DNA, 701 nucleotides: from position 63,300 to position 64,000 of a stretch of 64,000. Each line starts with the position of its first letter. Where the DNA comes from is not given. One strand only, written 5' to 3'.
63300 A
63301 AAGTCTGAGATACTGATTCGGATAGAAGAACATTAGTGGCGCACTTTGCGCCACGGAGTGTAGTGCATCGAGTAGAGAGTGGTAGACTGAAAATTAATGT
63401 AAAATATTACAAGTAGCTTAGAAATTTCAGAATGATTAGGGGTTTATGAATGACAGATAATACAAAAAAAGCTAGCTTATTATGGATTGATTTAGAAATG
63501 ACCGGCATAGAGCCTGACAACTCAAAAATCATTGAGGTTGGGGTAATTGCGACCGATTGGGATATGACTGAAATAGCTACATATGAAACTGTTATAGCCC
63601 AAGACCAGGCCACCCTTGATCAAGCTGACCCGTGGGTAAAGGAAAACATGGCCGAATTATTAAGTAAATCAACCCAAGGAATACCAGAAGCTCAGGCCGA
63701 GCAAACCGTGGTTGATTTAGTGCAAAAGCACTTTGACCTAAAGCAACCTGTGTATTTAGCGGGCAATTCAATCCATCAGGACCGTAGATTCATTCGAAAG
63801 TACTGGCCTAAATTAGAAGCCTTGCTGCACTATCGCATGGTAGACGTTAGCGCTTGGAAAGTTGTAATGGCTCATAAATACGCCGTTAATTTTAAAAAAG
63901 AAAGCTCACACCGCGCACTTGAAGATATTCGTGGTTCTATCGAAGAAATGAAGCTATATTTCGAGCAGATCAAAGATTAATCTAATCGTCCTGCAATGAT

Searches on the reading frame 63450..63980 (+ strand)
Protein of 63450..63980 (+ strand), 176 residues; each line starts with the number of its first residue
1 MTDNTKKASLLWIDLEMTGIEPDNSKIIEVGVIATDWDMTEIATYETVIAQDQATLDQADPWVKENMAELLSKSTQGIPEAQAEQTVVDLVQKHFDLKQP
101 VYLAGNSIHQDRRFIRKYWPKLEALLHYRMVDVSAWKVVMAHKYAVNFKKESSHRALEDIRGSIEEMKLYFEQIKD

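Call 48: find_encoding_contigs(protein=window:63450-63980:+, flank=10000, max_places=2)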
Protein window:63450-63980:+ (176 aa): 12 contigs read that carry it; 2 places shown.
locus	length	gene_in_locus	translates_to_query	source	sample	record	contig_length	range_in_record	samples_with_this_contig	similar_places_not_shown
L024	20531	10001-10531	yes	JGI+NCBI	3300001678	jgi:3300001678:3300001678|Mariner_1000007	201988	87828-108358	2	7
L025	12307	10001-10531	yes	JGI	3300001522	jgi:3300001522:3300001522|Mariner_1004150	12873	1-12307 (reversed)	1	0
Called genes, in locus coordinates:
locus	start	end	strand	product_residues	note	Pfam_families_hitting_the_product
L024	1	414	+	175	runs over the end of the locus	-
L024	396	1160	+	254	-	PF03352:Adenine_glyco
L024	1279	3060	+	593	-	PF00664:ABC_membrane, PF00005:ABC_tran, PF02463:SMC_N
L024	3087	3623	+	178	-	PF10604:Polyketide_cyc2 (weak)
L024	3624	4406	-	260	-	PF00106:adh_short, PF08659:KR, PF13561:adh_short_C2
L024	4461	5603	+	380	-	PF00390:malic, PF03949:Malic_M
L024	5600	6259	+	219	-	PF13671:AAA_33 (weak)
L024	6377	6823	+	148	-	PF08570:DUF1761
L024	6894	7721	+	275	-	-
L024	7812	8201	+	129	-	PF01641:SelR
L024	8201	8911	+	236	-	PF06790:UPF0259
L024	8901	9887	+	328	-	PF02016:Peptidase_S66, PF17676:Peptidase_S66C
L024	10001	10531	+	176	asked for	PF00929:RNase_T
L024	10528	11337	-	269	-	PF00459:Inositol_P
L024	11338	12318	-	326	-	PF01699:Na_Ca_ex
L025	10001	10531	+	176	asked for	PF00929:RNase_T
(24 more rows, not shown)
